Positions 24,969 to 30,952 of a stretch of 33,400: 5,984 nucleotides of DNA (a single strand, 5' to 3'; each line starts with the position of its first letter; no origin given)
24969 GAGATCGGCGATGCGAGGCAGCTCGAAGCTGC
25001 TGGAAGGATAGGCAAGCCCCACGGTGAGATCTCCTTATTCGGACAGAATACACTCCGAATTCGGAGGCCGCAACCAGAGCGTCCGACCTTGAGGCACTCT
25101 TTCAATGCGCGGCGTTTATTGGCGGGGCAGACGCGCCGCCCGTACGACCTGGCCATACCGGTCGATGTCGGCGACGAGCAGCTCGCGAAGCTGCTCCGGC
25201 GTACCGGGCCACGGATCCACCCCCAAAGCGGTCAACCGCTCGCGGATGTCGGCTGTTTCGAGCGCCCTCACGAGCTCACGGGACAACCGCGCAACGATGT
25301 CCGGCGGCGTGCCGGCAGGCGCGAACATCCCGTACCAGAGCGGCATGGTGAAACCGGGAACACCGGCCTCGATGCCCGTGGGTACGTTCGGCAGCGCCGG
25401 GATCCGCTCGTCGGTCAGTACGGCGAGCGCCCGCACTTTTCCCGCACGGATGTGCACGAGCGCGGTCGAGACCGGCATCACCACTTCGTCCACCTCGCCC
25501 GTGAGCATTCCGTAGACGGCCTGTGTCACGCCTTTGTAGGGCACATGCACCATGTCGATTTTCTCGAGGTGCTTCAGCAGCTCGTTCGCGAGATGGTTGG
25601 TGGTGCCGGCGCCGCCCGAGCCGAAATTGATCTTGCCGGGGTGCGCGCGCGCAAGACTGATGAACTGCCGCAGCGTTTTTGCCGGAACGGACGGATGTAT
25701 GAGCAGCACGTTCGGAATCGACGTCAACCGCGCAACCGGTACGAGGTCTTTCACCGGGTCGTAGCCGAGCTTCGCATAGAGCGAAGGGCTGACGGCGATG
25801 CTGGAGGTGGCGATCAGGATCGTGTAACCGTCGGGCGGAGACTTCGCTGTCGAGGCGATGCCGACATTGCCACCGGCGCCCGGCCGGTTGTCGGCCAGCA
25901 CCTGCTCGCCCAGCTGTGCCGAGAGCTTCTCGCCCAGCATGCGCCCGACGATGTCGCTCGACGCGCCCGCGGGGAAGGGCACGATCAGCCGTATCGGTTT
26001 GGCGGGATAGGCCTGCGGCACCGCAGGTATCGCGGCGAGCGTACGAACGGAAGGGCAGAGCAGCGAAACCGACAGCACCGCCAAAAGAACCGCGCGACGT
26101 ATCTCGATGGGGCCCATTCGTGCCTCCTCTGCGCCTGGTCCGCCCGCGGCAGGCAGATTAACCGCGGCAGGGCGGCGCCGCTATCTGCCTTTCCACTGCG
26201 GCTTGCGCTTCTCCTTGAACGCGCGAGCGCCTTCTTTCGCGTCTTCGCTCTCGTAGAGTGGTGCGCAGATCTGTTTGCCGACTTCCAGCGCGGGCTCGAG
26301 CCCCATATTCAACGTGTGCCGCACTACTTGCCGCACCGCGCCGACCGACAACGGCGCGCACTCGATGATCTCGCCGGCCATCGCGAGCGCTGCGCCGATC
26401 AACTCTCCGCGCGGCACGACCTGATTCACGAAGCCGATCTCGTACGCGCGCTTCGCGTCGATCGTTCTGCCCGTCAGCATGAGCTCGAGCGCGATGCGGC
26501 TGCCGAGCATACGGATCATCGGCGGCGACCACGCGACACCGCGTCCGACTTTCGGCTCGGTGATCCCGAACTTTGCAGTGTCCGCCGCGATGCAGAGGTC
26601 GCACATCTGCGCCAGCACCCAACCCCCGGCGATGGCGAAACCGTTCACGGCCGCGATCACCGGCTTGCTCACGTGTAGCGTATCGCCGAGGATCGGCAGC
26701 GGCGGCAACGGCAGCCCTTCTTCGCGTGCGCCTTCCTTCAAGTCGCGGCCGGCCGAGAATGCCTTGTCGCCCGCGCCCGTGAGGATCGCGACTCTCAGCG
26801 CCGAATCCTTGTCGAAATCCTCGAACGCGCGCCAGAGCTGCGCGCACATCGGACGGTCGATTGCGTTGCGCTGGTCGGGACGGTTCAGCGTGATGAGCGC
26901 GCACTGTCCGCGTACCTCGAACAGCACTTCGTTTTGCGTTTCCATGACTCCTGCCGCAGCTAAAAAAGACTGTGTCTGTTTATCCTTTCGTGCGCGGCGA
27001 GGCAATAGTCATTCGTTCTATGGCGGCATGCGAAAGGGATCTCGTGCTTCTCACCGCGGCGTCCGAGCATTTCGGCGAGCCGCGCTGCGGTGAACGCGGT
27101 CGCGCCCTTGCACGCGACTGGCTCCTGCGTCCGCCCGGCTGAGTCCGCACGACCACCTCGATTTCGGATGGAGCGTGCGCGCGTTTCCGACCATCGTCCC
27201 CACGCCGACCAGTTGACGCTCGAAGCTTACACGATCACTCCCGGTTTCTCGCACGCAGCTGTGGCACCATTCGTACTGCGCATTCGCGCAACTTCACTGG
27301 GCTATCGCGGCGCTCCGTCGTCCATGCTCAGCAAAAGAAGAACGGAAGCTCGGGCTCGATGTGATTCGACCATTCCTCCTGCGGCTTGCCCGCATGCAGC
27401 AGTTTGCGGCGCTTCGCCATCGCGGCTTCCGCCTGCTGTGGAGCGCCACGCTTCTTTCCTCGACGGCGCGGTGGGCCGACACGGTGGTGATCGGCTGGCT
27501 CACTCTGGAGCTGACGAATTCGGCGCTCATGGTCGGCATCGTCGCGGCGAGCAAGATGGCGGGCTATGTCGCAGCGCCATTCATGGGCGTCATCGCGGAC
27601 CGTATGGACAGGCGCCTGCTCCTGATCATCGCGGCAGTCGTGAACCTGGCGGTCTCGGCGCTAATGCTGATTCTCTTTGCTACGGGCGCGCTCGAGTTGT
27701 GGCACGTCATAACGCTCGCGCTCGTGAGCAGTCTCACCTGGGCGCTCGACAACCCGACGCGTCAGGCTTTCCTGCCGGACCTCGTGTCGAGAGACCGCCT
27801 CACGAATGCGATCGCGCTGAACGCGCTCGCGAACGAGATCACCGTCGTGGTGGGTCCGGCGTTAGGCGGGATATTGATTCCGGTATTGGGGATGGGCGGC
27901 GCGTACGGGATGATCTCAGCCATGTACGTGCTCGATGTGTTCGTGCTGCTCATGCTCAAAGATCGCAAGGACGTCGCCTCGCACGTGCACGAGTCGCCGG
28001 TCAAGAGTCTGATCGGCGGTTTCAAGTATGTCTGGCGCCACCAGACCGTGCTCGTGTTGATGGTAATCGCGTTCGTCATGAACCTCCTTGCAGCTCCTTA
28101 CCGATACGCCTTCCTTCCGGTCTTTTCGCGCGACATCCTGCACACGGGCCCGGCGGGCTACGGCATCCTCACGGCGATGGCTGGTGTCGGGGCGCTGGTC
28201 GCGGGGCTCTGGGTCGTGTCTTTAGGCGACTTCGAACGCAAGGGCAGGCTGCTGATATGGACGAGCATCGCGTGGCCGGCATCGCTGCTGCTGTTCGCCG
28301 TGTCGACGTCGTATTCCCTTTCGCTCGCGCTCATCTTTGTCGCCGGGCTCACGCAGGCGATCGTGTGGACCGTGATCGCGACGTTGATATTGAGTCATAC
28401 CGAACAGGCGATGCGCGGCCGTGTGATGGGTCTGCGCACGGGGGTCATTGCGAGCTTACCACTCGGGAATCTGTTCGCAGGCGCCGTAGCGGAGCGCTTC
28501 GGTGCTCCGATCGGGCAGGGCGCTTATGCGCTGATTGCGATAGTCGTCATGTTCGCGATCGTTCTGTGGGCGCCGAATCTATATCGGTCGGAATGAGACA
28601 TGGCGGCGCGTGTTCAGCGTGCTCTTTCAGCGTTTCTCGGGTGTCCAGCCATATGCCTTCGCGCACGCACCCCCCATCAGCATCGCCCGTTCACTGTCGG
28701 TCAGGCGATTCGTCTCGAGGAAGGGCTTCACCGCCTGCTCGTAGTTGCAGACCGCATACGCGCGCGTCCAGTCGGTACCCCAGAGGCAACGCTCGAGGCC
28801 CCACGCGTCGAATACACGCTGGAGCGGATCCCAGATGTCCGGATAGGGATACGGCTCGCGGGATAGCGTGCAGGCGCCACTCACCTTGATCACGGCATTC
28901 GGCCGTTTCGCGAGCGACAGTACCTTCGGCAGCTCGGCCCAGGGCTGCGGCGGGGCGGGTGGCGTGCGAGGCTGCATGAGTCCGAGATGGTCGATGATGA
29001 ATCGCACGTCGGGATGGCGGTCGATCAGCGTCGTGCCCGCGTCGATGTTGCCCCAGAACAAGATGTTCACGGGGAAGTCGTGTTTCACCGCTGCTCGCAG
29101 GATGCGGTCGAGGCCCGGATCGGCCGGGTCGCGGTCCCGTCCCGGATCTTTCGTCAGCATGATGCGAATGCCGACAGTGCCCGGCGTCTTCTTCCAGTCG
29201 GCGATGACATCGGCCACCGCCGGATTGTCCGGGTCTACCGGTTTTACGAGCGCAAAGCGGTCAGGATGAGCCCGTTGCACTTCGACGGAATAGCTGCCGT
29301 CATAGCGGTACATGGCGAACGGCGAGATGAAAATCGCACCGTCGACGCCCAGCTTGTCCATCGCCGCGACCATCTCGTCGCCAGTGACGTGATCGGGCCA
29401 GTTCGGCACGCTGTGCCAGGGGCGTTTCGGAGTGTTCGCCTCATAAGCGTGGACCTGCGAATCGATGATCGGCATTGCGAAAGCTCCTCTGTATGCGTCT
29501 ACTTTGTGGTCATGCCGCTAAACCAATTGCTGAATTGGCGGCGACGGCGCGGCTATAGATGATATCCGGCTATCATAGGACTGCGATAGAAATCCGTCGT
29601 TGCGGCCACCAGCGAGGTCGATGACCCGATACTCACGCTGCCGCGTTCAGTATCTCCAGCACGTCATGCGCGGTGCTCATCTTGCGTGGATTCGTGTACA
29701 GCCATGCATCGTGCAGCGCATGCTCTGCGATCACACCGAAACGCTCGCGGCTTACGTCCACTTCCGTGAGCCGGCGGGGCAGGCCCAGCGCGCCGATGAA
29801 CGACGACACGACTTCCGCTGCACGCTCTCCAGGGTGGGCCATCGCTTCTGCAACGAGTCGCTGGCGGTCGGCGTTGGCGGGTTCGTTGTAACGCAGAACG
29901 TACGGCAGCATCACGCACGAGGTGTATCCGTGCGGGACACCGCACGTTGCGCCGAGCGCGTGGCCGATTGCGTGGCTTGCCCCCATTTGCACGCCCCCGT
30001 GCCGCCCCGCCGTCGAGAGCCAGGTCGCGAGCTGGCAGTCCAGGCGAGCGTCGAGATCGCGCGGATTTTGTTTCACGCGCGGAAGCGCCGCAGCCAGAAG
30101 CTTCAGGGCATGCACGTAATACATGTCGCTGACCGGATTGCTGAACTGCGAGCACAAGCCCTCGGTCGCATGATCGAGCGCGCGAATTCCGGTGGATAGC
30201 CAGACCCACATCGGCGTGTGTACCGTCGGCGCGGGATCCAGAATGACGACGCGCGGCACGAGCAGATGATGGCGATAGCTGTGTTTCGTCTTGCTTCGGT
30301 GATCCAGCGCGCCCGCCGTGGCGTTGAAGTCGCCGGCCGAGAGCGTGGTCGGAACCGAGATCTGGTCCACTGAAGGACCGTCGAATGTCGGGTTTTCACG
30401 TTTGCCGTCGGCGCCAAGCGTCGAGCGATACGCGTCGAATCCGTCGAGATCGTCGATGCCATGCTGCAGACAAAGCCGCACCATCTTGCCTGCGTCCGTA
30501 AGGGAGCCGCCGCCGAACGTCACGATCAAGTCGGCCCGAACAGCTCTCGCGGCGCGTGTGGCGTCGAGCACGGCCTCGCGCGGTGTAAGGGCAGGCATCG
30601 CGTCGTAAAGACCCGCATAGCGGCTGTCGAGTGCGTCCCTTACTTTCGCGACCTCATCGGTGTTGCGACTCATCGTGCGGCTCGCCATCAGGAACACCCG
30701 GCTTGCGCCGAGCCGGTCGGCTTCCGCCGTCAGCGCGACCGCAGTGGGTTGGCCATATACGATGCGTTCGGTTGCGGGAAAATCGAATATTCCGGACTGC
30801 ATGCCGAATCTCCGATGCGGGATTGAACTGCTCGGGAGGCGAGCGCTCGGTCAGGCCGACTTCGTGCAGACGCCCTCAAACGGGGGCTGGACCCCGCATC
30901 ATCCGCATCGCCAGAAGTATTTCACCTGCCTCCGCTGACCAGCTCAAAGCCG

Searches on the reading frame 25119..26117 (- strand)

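Call 80: search_protein_families(library=pfam, proteins=[window:25119-26117:-], max_evalue=0.00001)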
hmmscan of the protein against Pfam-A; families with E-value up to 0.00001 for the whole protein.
window:25119-26117:- (333 aa): 1 family
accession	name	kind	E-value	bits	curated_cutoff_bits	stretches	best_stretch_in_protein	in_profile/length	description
PF03401.19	TctC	-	1.9e-74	251.1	27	1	58-328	2-272/274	Tripartite tricarboxylate transporter family receptor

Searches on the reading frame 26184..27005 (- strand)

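Call 80: search_protein_families(library=pfam, proteins=[window:26184-27005:-], max_evalue=0.00001)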
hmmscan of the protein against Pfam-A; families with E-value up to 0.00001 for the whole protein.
window:26184-27005:- (274 aa): 2 families
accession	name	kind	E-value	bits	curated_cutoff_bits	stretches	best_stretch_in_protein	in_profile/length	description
PF00378.25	ECH_1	-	4.7e-57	193.6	27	1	34-273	5-250/251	Enoyl-CoA hydratase/isomerase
PF16113.10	ECH_2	-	4.6e-26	92.5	27.2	2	36-93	2-59/335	Enoyl-CoA hydratase/isomerase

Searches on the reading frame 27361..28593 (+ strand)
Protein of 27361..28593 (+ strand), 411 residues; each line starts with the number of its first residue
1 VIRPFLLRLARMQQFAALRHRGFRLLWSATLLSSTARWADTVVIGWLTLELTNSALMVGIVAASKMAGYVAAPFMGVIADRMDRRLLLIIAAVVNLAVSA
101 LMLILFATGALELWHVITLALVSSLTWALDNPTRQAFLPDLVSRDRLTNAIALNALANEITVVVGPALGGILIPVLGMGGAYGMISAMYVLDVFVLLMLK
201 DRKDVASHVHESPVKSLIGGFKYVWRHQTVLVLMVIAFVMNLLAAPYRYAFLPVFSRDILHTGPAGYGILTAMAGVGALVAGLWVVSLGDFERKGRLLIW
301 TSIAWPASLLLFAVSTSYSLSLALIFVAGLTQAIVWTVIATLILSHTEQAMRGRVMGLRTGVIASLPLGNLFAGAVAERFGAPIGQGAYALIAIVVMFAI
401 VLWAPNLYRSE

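Call 80: search_protein_families(library=pfam, proteins=[window:27361-28593:+], max_evalue=0.00001)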
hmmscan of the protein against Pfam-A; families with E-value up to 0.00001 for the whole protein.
window:27361-28593:+ (411 aa): 3 families
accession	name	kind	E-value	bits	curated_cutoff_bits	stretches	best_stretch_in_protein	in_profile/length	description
PF05977.19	MFS_3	-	1.1e-48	166.5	27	1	14-397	3-388/524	Transmembrane secretion effector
PF07690.21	MFS_1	-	2e-30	106.4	33.4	2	26-261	1-233/347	Major Facilitator Superfamily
PF12832.13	MFS_1_like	-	5.3e-08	32.7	25.2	1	57-381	35-366/373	MFS_1 like family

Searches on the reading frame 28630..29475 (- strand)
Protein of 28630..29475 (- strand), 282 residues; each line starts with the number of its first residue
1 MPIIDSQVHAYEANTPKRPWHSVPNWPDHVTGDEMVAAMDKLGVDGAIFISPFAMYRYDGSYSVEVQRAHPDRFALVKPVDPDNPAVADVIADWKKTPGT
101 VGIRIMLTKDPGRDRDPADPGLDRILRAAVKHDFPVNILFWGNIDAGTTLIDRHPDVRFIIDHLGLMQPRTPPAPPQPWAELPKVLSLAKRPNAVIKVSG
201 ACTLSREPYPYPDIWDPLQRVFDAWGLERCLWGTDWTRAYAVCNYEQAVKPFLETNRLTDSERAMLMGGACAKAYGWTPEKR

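Call 9: search_protein_families(library=pfam, proteins=[window:28630-29475:-], max_evalue=0.00001)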
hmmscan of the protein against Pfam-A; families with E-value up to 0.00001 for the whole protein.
window:28630-29475:- (282 aa): 1 family
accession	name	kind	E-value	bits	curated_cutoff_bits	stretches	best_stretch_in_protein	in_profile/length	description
PF04909.20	Amidohydro_2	-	2.6e-30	106.6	26.4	1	39-276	47-288/289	Amidohydrolase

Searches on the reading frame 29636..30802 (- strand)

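Call 9: search_protein_families(library=pfam, proteins=[window:29636-30802:-], max_evalue=0.00001)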
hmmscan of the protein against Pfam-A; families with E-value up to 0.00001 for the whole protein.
window:29636-30802:- (389 aa): 2 families
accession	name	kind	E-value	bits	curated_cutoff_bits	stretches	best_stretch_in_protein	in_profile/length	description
PF25137.1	ADH_Fe_C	-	9.9e-39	133.5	27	1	203-388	3-193/194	Fe-containing alcohol dehydrogenase family, C-terminal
PF00465.25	Fe-ADH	-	5.1e-25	88.5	31.3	1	12-190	2-168/168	Iron-containing alcohol dehydrogenase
